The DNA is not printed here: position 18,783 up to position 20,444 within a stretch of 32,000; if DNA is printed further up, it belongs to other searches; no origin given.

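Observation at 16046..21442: Glycan locus coupling a processive GT2 synthase to an archaeosortase-like gene and a PIG-L deacetylase: a possible amine-bearing glycan or glycolipid acceptor for protein anchoring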

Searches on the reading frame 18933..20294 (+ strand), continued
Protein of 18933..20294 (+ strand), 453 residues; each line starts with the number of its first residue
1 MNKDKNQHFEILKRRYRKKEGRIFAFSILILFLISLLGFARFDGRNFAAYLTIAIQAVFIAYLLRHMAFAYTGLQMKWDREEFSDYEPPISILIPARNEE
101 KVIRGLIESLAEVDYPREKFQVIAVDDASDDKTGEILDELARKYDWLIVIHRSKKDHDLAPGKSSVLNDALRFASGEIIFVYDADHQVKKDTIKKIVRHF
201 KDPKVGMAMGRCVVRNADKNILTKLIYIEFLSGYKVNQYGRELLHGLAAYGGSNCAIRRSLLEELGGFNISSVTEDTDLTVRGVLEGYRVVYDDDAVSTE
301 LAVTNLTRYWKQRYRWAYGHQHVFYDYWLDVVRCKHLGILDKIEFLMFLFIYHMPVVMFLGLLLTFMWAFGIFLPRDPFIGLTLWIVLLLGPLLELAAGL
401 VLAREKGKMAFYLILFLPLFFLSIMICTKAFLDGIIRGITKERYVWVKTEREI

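Call 78: fold_search(model_id=the predicted structure, library=pdb)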
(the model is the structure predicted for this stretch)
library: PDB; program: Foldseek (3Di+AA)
matches with E <= 10: 1046; with E <= 0.001: 291
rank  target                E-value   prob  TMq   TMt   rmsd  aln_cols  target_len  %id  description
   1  6yv7_A                1.5e-19  1.00  0.55  0.70  10.0       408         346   22  Mannosyltransferase PcManGT from Pyrobaculum calidifontis (released 2020-07-22)
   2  6yv7_B                2.7e-18  1.00  0.55  0.70  10.0       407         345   23  Mannosyltransferase PcManGT from Pyrobaculum calidifontis (released 2020-07-22)
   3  9b8v_E                4.4e-18  1.00  0.65  0.37  14.1       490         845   17  AlphaFold2 informed cryo-EM model of the E. coli cellulose synthase BcsAG3B6 complex (released 2025-02-19)
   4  4p00_A                2.7e-17  1.00  0.67  0.43  14.4       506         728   20  Bacterial Cellulose Synthase in complex with cyclic-di-GMP and UDP (released 2014-04-09)
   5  9fnn_A                6.2e-17  1.00  0.63  0.38  14.0       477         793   18  Cryo-EM structure of the c-di-GMP-saturated 'crown'less Bcs macrocomplex for cellulose secretion in E. coli (released 2024-10-16)
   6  8smm_A                2.5e-16  1.00  0.55  0.49  11.2       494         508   15  Xenopus laevis hyaluronan synthase 1 (released 2024-05-01)
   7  7sp7_A                2.7e-16  1.00  0.61  0.56  11.1       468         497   16  Chlorella virus hyaluronan synthase inhibited by UDP (released 2022-04-06)
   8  9fmz_A                2.7e-16  1.00  0.60  0.35  15.2       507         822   19  Cryo-EM structure of the c-di-GMP-bound synthase:pEtN transferase complex (BcsA-Bct-G3) from the E. coli cellulose sec (released 2024-10-16)
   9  9yq5_A                3.0e-16  1.00  0.66  0.61   5.0       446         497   16  Chlorella virus hyaluronan synthase bound to an inserted UDP-GlcA (released 2025-12-10)
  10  9yq4_A                3.8e-16  1.00  0.64  0.59   9.0       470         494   16  Chlorella virus hyaluronan synthase bound to a proofreading UDP-GlcA (released 2025-12-10)
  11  5ej1_A                5.4e-16  1.00  0.64  0.42  14.6       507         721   19  Pre-translocation state of bacterial cellulose synthase (released 2016-03-30)
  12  8smp_A                5.7e-16  1.00  0.55  0.48  14.9       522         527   16  Xenopus laevis hyaluronan synthase 1, UDP-bound, gating loop inserted state (released 2024-05-01)
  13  8smn_A                6.7e-16  1.00  0.50  0.44  14.6       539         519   15  Xenopus laevis hyaluronan synthase 1, nascent HA polymer bound state (released 2024-05-01)
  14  8sne_A                2.3e-15  1.00  0.64  0.60   9.2       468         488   17  Chlorella virus Hyaluronan Synthase bound to GlcA extended GlcNAc primer and UDP (released 2024-05-01)
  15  7sp9_A                2.4e-15  1.00  0.62  0.57   7.2       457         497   16  Chlorella virus Hyaluronan Synthase in the GlcNAc-primed channel-closed state (released 2022-04-06)
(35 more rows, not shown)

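Call 80: search_protein_families(library=pfam, proteins=[L091:11877-12587:+, L091:15404-18202:+], max_evalue=0.001)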
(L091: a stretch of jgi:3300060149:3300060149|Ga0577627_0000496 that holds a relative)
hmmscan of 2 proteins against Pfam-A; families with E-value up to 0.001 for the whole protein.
L091:11877-12587:+ (236 aa): 0 families

L091:15404-18202:+ (932 aa): 1 family
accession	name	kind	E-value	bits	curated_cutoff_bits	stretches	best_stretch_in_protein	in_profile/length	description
PF10131.15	PTPS_related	-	9e-05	21.5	26.4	0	615-766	479-621/621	6-pyruvoyl-tetrahydropterin synthase related domain; membrane protein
